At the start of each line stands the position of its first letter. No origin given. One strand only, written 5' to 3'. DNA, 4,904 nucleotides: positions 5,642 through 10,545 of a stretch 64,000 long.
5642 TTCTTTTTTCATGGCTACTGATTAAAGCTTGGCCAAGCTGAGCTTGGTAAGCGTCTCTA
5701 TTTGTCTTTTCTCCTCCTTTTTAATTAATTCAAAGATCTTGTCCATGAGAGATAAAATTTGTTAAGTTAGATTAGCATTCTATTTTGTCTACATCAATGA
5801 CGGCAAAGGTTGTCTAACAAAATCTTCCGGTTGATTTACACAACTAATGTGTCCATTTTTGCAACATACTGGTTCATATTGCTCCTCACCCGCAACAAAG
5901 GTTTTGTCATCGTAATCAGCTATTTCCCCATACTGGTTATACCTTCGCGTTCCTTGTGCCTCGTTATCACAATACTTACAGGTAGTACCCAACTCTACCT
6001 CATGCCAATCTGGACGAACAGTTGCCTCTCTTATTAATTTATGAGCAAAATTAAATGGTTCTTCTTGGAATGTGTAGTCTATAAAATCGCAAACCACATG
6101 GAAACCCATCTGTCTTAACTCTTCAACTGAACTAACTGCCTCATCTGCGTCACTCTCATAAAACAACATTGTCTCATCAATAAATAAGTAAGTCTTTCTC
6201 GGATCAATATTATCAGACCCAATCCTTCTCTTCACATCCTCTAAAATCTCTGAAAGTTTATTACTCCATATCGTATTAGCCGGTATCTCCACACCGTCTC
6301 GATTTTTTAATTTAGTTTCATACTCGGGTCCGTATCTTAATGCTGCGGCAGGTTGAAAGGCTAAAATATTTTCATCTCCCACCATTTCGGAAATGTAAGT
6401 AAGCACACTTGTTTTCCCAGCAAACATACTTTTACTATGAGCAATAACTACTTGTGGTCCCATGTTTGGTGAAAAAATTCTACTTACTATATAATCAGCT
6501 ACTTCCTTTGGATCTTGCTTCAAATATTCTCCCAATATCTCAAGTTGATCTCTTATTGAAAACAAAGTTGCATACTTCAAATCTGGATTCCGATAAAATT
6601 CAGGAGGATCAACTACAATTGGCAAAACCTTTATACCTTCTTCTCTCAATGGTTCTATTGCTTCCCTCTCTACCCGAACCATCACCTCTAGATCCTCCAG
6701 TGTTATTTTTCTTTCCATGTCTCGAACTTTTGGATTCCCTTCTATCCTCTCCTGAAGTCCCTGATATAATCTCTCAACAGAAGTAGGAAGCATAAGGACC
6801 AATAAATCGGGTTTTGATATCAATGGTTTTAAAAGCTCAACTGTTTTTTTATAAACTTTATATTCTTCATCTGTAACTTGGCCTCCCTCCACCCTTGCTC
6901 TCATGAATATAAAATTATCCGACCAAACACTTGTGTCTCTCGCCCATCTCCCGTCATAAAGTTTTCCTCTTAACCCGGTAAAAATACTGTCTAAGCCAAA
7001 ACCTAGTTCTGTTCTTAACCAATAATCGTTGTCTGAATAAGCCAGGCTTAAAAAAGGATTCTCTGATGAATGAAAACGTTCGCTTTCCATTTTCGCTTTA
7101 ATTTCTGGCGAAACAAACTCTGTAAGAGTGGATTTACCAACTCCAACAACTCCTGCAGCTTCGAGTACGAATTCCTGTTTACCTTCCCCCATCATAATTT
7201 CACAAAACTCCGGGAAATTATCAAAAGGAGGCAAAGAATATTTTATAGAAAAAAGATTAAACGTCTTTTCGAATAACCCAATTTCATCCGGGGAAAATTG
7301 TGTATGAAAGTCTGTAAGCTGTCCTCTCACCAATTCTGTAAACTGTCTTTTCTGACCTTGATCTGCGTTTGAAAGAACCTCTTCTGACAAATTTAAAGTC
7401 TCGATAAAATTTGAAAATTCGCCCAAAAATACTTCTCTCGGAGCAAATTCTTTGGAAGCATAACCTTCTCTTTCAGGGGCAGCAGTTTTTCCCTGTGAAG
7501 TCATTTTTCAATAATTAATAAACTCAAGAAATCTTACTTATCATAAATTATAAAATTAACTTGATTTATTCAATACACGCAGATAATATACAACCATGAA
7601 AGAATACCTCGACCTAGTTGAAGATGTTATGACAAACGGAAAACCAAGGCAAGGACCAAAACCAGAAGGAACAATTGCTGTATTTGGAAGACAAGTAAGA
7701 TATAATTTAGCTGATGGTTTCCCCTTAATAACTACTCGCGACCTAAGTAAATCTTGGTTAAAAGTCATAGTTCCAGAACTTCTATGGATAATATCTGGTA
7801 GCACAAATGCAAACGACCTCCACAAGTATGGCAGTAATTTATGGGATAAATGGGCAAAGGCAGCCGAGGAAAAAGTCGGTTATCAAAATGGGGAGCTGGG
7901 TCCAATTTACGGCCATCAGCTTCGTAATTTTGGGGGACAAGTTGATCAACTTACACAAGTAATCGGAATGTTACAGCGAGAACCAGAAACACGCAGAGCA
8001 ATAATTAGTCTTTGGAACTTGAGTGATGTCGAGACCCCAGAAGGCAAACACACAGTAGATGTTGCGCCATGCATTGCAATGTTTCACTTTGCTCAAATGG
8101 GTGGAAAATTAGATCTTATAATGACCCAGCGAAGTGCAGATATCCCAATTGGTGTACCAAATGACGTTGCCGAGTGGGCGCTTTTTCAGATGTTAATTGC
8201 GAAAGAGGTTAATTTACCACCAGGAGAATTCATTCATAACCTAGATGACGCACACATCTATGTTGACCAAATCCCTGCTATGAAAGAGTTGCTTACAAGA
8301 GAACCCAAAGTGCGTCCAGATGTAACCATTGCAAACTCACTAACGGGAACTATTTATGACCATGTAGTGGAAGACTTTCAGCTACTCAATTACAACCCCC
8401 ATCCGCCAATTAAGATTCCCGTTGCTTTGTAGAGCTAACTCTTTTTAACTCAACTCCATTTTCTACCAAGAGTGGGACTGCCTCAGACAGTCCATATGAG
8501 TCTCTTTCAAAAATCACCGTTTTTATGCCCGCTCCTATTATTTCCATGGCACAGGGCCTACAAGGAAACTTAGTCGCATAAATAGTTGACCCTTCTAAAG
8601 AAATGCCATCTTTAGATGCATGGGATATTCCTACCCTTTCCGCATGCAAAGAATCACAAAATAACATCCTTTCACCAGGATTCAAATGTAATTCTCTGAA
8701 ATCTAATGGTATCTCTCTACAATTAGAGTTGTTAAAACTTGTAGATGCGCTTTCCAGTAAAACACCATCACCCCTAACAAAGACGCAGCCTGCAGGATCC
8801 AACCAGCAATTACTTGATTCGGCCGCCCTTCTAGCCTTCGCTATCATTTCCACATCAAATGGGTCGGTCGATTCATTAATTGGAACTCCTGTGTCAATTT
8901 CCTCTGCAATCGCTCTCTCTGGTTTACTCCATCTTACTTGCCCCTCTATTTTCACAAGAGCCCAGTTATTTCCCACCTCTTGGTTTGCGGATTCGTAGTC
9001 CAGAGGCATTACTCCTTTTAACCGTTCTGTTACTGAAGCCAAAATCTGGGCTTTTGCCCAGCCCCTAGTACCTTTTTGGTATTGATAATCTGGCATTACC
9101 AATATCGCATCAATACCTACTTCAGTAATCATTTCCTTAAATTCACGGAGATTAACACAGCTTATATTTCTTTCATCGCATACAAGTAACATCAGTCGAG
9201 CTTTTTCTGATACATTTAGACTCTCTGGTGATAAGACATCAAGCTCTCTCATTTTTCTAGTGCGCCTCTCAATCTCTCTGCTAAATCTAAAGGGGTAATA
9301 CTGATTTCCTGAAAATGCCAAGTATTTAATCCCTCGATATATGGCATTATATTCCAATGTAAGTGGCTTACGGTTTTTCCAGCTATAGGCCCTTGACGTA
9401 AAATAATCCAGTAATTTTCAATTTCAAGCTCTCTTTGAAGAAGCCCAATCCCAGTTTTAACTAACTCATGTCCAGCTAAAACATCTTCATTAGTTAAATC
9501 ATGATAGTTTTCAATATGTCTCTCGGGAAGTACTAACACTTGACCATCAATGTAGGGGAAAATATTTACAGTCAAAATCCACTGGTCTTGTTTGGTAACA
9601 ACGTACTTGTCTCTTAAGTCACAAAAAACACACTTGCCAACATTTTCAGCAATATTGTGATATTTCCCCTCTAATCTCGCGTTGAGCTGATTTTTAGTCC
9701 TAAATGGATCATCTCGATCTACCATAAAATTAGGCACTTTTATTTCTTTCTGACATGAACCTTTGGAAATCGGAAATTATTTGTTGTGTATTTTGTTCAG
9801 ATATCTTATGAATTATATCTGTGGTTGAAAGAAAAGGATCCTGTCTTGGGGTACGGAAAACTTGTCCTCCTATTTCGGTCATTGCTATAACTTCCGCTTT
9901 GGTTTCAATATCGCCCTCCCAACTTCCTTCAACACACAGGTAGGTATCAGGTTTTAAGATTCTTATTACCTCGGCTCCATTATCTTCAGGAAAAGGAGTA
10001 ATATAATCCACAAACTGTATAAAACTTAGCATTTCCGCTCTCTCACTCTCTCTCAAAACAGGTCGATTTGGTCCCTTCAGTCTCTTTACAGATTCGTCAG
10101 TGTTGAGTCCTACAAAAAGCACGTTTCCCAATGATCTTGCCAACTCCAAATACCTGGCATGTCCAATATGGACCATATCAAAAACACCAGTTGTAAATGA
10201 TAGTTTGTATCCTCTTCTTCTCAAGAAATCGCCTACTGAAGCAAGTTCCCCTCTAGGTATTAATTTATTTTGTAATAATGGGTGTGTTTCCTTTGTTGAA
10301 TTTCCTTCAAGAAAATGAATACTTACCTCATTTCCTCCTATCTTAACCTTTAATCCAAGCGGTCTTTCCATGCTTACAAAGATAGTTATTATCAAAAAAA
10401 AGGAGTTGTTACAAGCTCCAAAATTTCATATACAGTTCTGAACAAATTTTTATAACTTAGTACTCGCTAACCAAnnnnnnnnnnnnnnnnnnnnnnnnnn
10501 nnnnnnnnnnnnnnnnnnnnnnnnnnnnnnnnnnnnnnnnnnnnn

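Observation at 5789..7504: Deoxynucleoside kinase fused to a TK1-type thymidine kinase in one 571-aa polypeptide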

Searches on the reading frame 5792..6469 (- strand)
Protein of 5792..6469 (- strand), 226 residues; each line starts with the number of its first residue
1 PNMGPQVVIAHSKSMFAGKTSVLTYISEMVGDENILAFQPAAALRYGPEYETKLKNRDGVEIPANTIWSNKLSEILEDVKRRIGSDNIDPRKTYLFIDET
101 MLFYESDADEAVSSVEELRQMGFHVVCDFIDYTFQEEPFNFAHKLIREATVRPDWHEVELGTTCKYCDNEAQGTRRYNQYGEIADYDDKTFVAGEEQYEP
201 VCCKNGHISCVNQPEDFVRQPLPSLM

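Call 17: search_solved_structures(query=A3, max_evalue=0.01, show_alignments=3)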
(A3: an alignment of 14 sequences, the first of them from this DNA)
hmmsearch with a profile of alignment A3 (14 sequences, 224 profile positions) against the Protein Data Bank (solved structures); distinct sequences matched with E-value up to 0.01: 13.
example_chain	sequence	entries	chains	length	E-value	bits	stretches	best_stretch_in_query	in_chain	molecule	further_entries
8y7w_A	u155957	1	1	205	1.1e-18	71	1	13-208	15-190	Thymidine kinase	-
3e2i_A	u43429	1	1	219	2e-18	70.1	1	13-207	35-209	Thymidine kinase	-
2b8t_A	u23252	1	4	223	7.3e-18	68.3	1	14-212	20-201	Thymidine kinase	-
2uz3_A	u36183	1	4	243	9.6e-18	67.9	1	14-212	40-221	THYMIDINE KINASE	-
2ja1_A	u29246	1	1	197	5.6e-16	62.1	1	11-209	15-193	THYMIDINE KINASE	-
2j9r_A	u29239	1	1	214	5.8e-16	62.1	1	11-209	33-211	THYMIDINE KINASE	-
1xx6_A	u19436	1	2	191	9.4e-13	51.6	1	14-206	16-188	Thymidine kinase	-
2orw_A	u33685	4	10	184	1.1e-12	51.4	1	12-202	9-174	Thymidine kinase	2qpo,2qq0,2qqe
2j87_A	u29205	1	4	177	0.001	22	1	15-201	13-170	THYMIDINE KINASE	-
1xbt_A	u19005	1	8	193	0.0022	21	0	86-179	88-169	Thymidine kinase, cytosolic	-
1w4r_A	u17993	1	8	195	0.0022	20.9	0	86-179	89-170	THYMIDINE KINASE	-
2orv_A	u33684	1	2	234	0.0036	20.2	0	86-180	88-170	Thymidine kinase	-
2wvj_A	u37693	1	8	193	0.0057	19.6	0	86-177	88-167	THYMIDINE KINASE, CYTOSOLIC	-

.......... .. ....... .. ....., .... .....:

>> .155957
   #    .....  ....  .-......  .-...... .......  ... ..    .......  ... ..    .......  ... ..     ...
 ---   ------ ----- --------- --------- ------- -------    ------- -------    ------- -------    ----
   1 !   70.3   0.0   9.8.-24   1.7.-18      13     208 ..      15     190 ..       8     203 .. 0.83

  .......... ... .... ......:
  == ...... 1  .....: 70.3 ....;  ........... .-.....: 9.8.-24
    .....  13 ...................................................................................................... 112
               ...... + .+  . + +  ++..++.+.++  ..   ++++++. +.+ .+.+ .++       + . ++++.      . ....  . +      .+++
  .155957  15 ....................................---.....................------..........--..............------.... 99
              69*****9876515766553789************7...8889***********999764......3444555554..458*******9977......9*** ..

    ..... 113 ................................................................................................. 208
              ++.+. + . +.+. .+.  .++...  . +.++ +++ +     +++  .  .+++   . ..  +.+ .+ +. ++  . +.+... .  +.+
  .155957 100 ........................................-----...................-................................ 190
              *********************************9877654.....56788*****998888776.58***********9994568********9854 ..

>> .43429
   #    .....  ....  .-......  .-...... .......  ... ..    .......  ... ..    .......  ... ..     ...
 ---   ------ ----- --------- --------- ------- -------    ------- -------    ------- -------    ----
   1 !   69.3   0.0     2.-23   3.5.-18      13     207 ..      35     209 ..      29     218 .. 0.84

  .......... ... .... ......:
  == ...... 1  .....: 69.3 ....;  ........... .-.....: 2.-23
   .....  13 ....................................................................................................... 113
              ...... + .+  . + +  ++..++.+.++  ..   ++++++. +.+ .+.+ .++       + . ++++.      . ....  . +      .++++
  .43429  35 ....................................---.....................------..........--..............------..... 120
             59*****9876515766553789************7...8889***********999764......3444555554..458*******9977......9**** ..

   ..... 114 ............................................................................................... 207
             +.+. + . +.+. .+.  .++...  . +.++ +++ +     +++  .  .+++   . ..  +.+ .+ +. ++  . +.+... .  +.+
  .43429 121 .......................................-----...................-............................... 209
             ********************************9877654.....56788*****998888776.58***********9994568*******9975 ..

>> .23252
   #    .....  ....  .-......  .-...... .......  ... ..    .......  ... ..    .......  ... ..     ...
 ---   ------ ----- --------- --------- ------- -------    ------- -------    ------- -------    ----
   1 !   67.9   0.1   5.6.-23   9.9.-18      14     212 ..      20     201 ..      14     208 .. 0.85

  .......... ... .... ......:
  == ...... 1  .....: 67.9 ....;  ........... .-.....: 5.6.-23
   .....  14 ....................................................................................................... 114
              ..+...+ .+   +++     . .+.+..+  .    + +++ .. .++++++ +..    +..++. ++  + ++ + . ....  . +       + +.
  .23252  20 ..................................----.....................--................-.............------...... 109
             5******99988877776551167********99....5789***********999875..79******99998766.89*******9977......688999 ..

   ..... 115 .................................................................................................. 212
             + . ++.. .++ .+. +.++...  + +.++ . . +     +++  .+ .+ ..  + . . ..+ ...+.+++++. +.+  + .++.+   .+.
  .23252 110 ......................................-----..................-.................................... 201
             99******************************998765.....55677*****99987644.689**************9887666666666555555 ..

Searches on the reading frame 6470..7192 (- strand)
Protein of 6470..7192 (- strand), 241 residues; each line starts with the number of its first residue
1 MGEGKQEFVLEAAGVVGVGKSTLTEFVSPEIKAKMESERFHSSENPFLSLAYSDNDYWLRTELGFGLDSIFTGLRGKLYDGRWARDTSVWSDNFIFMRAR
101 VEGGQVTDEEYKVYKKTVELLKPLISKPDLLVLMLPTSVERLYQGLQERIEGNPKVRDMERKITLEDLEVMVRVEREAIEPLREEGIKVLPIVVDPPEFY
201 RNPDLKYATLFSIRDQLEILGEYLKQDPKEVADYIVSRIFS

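Call 15: search_solved_structures(query=A2, max_evalue=0.01, show_alignments=3)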
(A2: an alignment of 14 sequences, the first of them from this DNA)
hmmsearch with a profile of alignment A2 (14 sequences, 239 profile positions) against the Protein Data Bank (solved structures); distinct sequences matched with E-value up to 0.01: 17.
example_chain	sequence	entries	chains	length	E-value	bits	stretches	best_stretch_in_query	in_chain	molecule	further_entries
8puu_A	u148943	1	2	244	6.5e-15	58.3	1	7-150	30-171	Deoxynucleoside kinase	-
2jas_A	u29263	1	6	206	1e-10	44.6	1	9-116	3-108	DEOXYGUANOSINE KINASE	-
2jaq_A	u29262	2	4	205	1.3e-10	44.3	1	9-116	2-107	DEOXYGUANOSINE KINASE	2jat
8j5e_A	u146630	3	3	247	3.1e-10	43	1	7-138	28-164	Deoxyadenosine/deoxycytidine kinase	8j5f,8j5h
8j5g_A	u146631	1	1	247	3.6e-10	42.8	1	7-137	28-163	Deoxyadenosine/deoxycytidine kinase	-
6ybh_A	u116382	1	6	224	7.3e-06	28.7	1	8-175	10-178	Deoxynucleoside kinase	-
1j90_A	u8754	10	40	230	1.3e-05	27.9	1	5-152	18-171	Deoxyribonucleoside kinase | DEOXYNUCLEOSIDE KINASE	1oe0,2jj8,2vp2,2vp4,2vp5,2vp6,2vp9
1zm7_A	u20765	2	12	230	1.6e-05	27.6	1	5-152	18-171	Deoxynucleoside kinase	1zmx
1ot3_A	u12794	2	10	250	1.7e-05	27.5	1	5-152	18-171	Deoxyribonucleoside Kinase | DEOXYNUCLEOSIDE KINASE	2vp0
2jcs_A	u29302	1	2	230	2.9e-05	26.7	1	5-152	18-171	DEOXYNUCLEOSIDE KINASE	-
8b9z_O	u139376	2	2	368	0.00024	23.7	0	82-152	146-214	NADH dehydrogenase [ubiquinone] 1 alpha subcomplex subunit 10, mitochondrial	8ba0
8esw_AL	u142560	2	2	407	0.00031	23.4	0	82-152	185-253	NADH dehydrogenase [ubiquinone] 1 alpha subcomplex subunit 10, mitochondrial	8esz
3ozx_A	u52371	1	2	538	0.0014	21.3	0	3-37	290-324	RNase L inhibitor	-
6tmf_d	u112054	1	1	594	0.0018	20.9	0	3-37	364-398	ATPase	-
2a2z_A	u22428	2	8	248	0.0026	20.3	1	5-115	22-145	Deoxycytidine kinase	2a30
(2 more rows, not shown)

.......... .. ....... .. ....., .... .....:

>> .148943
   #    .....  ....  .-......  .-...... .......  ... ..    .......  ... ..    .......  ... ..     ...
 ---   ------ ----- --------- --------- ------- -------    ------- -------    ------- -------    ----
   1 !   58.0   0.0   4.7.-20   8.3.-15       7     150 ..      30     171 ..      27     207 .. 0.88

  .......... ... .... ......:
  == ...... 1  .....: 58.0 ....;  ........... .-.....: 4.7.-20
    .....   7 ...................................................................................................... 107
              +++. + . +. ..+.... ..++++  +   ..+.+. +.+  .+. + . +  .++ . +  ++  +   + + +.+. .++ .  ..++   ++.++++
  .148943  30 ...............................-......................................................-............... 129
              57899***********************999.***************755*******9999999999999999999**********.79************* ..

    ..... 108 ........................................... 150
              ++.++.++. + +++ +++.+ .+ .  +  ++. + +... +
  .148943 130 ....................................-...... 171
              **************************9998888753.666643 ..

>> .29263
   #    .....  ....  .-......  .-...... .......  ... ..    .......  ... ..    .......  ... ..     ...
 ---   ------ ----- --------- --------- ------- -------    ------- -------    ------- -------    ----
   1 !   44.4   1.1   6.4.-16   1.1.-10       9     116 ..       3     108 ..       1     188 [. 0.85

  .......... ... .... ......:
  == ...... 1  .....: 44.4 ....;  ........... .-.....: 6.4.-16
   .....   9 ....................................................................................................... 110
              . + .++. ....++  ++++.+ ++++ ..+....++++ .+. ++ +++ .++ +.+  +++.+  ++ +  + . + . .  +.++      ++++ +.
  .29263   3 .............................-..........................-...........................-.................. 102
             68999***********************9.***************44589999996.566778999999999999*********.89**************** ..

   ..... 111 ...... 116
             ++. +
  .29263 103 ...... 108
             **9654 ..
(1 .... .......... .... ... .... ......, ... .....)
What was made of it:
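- Checked: Profiles of each half against PDB sequences give dNK E 6.5e-15 (8puu) and TK1 E 1.1e-18 (8y7w) (calls 15, 17).
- Each half's profile matches solved enzymes end to end (calls 15, 17).
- On Non-TK1 deoxynucleoside kinase (Pfam PF01712, dCK/dGK/dNK family): Profile vs 8puu E 6.5e-15 (call 15).
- The non-catalytic dNK homologue NDUFA10 appears among the PDB hits of the dNK half (call 15).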

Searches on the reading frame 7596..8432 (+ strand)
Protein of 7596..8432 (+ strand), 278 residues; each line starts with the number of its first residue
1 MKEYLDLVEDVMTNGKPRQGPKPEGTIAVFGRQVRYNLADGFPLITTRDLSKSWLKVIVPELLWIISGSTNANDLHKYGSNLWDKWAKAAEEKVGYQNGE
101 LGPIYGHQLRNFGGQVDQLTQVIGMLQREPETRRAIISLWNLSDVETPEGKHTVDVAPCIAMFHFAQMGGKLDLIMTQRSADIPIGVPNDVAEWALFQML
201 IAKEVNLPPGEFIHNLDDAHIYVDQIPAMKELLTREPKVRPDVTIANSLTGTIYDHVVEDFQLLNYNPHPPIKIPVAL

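Call 3: search_protein_families(library=pfam, proteins=[window:7596-8432:+], max_evalue=0.1)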
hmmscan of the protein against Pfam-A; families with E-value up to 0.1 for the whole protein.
window:7596-8432:+ (278 aa): 1 family
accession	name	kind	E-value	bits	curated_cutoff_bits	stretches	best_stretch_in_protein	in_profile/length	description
PF00303.24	Thymidylat_synt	-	5.6e-78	262.2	24.3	1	2-277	1-265/266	Thymidylate synthase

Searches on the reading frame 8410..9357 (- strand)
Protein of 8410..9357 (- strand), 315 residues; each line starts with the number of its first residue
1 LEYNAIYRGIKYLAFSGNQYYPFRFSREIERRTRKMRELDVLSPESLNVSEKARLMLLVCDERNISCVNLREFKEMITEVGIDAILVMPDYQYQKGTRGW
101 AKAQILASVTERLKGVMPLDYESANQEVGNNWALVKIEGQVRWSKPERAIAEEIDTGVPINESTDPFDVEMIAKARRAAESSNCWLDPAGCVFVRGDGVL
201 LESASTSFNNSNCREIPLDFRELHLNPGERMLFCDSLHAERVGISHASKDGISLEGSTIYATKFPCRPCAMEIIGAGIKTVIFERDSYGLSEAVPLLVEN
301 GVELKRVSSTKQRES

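Call 3: search_protein_families(library=pfam, proteins=[window:8410-9357:-], max_evalue=0.1)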
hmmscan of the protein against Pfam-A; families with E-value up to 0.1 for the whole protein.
window:8410-9357:- (315 aa): 2 families
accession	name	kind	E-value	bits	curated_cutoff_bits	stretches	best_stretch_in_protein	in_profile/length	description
PF00383.29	dCMP_cyt_deam_1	-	1.4e-13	51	25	1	170-283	6-100/102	Cytidine and deoxycytidylate deaminase zinc-binding region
PF14437.12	MafB19-deam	-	6.2e-08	33.1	27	1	178-286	14-102/142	MafB19-like deaminase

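Call 4: search_protein_families(library=ncbifam, proteins=[window:8410-9357:-], max_evalue=0.1)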
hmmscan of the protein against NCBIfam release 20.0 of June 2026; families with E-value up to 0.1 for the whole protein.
window:8410-9357:- (315 aa): 3 families
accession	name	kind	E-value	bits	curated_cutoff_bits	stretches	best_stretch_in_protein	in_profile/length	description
TIGR02571.1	ComEB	equivalog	2.1e-12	47.2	219.45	1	236-309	67-140/151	ComE operon protein 2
NF041025.1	antiphage_deaminase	equivalog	3.1e-12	46.1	400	1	231-283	332-385/437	anti-phage dCTP deaminase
TIGR00326.1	eubact_ribD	equivalog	0.0032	16.7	156.35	1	238-284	44-93/343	bifunctional diaminohydroxyphosphoribosylaminopyrimidine deaminase/5-amino-6-(5-phosphoribosylamino)uracil reductase RibD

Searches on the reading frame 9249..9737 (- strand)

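Call 11: search_protein_families(library=pfam, proteins=[window:9249-9737:-], max_evalue=0.001)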
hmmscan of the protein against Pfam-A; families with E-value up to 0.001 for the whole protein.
window:9249-9737:- (162 aa): 2 families
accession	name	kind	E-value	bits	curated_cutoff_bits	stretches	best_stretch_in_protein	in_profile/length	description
PF01230.28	HIT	-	4.3e-12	47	21.5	1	44-132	6-94/98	HIT domain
PF11969.13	DcpS_C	-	4.9e-05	24.2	24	1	35-128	1-97/114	Scavenger mRNA decapping enzyme C-term binding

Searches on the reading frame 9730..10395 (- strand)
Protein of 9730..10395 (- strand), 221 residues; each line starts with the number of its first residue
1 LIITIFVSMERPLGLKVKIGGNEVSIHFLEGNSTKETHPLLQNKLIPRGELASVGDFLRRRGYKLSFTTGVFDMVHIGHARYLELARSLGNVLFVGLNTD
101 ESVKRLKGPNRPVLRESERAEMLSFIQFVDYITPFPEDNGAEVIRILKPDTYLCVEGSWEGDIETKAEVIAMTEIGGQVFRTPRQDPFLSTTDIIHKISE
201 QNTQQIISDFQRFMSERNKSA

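Call 11: search_protein_families(library=pfam, proteins=[window:9730-10395:-], max_evalue=0.001)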
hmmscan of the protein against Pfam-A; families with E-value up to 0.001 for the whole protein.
window:9730-10395:- (221 aa): 1 family
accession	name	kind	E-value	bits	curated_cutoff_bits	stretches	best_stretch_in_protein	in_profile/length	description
PF01467.32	CTP_transf_like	-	2.4e-16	60.6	21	1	68-196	2-132/133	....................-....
